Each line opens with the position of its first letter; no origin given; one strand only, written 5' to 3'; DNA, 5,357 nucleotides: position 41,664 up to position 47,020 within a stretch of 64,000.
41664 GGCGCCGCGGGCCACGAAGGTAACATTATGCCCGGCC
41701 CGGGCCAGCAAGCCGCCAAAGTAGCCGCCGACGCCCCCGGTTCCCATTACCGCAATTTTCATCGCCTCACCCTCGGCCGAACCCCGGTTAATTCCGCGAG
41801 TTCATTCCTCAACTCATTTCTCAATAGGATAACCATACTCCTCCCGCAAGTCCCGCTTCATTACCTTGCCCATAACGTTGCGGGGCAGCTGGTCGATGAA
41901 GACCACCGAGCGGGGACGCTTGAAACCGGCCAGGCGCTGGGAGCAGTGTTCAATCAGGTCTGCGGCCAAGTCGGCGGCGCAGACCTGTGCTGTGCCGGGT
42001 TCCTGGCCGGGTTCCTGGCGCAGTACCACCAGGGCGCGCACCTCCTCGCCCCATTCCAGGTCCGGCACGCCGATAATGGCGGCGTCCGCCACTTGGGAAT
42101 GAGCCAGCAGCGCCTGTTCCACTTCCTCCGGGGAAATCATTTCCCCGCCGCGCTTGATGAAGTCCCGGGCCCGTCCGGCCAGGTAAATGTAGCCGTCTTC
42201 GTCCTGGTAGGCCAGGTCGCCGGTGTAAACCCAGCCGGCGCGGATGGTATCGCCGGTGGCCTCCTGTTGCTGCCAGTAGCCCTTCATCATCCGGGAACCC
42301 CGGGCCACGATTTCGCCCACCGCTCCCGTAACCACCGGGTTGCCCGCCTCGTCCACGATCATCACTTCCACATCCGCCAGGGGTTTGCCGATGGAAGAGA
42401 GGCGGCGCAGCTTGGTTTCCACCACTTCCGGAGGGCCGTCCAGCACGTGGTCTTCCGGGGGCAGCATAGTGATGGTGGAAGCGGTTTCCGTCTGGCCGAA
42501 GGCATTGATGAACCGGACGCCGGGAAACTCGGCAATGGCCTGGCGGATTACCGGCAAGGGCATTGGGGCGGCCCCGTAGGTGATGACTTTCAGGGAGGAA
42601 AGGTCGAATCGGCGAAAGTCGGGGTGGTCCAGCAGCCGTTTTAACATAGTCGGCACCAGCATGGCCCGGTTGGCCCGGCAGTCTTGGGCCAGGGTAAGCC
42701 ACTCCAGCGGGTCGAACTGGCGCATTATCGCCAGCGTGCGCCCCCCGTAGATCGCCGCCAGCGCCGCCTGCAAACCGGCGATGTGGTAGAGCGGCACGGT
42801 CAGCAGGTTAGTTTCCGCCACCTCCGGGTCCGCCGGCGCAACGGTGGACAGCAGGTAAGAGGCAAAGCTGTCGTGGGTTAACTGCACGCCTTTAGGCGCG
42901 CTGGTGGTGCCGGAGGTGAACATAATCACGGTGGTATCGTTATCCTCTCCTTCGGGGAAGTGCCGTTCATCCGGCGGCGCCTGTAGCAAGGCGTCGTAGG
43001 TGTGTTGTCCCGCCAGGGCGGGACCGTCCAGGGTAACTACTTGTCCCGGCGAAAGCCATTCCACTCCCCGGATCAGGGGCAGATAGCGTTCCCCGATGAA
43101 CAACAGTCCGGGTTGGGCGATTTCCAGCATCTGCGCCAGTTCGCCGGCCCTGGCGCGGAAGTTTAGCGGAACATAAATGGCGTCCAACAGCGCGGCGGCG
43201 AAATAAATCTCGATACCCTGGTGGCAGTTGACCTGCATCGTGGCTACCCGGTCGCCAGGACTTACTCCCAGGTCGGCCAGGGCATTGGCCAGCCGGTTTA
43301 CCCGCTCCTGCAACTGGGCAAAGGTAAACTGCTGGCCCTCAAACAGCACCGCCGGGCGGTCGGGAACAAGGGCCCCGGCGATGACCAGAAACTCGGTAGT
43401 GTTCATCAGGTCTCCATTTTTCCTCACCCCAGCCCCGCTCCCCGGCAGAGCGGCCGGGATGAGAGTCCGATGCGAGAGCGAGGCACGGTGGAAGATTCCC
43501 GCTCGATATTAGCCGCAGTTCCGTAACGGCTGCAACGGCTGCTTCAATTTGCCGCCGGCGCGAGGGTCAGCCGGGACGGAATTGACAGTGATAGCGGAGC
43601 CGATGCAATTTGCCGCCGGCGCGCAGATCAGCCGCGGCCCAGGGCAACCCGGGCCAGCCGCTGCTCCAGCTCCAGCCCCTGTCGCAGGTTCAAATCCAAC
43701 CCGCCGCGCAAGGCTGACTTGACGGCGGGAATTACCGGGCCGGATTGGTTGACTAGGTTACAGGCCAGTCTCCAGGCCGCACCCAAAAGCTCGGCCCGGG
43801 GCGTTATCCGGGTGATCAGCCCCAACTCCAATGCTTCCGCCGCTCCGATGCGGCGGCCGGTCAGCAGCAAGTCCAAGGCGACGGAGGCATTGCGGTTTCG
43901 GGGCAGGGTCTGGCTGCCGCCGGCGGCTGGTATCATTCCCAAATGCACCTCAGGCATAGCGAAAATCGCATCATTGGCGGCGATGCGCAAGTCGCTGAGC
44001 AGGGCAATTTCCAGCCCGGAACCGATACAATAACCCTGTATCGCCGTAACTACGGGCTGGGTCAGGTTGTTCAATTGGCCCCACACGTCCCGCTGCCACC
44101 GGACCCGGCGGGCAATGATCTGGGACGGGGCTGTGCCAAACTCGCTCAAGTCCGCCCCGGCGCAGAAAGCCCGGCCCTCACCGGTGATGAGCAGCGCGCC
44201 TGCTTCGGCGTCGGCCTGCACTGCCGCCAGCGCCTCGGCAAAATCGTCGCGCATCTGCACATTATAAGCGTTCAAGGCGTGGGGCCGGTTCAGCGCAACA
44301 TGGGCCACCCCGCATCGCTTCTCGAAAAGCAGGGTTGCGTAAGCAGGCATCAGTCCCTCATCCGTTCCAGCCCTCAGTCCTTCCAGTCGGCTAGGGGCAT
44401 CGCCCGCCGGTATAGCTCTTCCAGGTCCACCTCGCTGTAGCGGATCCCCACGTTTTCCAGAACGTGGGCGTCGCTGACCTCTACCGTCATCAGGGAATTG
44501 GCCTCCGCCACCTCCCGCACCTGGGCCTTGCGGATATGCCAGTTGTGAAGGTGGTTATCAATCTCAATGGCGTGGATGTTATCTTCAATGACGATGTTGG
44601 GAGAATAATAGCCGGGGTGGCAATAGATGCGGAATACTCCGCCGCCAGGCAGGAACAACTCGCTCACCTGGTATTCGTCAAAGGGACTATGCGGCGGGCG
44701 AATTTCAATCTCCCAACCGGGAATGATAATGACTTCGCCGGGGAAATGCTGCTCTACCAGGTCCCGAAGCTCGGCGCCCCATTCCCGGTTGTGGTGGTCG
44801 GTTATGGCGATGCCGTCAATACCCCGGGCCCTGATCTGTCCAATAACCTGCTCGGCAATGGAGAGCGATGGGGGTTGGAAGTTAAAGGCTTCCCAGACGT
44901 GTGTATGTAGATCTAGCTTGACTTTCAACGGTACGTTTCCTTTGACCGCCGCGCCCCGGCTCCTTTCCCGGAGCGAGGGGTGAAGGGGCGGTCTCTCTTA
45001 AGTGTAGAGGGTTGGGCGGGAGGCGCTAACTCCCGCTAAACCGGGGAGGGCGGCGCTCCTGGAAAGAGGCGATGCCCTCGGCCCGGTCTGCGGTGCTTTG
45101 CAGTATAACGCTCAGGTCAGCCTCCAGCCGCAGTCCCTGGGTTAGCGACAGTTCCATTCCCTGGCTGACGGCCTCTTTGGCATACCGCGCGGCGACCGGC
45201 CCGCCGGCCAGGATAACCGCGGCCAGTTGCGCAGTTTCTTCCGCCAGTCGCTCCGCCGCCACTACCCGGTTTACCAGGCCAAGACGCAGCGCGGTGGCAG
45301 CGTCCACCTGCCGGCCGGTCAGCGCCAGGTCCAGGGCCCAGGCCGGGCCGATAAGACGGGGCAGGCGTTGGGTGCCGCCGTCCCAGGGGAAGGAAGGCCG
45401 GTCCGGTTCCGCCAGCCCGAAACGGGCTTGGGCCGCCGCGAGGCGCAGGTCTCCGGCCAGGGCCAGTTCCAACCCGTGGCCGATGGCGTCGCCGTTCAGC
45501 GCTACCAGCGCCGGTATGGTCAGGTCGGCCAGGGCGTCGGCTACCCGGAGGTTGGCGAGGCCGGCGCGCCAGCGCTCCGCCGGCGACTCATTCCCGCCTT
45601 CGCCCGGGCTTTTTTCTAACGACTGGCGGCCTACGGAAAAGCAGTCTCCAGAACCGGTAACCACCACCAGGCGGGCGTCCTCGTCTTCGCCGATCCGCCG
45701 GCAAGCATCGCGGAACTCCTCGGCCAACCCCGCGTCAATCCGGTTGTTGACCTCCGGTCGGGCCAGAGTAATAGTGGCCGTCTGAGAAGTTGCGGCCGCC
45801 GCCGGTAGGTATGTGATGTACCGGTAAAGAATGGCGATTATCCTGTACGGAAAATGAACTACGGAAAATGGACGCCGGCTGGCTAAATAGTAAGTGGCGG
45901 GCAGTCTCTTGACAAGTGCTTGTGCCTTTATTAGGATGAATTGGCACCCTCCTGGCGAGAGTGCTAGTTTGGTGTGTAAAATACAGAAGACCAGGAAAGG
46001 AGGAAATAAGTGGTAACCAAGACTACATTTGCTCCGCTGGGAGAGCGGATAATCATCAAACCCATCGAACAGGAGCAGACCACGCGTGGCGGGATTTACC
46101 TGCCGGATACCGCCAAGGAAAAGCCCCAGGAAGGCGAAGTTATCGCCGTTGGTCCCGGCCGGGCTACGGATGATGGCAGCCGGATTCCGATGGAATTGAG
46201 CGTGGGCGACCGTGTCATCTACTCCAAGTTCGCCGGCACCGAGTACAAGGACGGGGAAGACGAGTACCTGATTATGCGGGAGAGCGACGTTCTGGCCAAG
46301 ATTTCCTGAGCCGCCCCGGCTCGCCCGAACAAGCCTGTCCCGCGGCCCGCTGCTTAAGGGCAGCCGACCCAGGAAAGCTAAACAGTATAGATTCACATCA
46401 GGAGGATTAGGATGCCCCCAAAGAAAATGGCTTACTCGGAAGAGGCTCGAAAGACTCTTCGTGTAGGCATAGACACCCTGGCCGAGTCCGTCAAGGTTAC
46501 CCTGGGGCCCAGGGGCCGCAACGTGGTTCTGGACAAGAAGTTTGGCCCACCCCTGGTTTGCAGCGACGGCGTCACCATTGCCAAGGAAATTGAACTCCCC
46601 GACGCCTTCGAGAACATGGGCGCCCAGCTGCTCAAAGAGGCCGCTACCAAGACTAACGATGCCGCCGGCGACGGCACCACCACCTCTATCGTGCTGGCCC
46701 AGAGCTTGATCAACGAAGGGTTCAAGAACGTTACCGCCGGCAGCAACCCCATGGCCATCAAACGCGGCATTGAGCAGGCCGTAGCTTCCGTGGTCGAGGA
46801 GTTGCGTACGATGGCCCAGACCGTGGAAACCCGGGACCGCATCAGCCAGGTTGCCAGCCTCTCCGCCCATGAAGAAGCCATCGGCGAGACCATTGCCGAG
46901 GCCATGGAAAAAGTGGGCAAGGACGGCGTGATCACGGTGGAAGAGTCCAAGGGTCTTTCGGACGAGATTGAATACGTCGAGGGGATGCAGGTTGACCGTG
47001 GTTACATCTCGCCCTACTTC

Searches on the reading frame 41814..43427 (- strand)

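Call 34: search_protein_families(library=pfam, proteins=[window:41814-43427:-], max_evalue=0.00001)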
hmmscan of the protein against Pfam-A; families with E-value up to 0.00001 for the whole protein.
window:41814-43427:- (537 aa): 2 families
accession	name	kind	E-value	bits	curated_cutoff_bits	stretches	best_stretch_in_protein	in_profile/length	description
PF00501.34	AMP-binding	-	6.3e-81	272.5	29.9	1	22-385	9-384/384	AMP-binding enzyme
PF13193.12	AMP-binding_C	-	3.7e-19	69.9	24.5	1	435-521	1-76/76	AMP-binding enzyme C-terminal domain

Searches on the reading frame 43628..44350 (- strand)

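Call 34: search_protein_families(library=pfam, proteins=[window:43628-44350:-], max_evalue=0.00001)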
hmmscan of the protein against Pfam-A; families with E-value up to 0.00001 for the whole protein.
window:43628-44350:- (240 aa): 2 families
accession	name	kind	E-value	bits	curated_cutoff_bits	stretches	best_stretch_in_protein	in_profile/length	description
PF00378.25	ECH_1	-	1.5e-51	175.6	27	1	12-232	3-223/251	Enoyl-CoA hydratase/isomerase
PF16113.10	ECH_2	-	2.5e-36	126.3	27.2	1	16-195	2-184/335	Enoyl-CoA hydratase/isomerase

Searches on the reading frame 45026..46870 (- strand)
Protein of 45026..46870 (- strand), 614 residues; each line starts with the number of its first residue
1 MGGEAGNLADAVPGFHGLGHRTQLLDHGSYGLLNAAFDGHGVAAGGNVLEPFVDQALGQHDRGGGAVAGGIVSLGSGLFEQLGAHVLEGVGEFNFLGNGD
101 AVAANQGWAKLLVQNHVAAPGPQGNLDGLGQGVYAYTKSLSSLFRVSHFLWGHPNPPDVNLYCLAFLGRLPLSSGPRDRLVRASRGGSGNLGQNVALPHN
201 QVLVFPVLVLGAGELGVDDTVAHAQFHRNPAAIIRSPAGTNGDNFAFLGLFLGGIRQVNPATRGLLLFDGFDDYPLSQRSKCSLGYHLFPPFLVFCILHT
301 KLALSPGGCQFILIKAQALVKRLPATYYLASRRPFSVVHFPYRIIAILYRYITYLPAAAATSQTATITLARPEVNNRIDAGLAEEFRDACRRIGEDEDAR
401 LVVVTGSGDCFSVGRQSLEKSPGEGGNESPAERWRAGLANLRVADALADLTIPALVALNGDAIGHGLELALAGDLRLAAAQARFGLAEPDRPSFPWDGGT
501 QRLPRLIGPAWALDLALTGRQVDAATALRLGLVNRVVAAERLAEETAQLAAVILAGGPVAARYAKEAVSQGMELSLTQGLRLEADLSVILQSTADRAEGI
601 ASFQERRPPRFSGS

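Call 68: search_protein_families(library=pfam, proteins=[window:45026-46870:-], max_evalue=0.00001)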
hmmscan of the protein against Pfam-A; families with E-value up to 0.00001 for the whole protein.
window:45026-46870:- (614 aa): 2 families
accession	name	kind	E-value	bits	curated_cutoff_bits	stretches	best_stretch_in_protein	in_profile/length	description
PF00378.25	ECH_1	-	4e-46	157.8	27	1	364-613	6-250/251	Enoyl-CoA hydratase/isomerase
PF16113.10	ECH_2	-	2.4e-18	67.2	27.2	1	365-551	2-186/335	Enoyl-CoA hydratase/isomerase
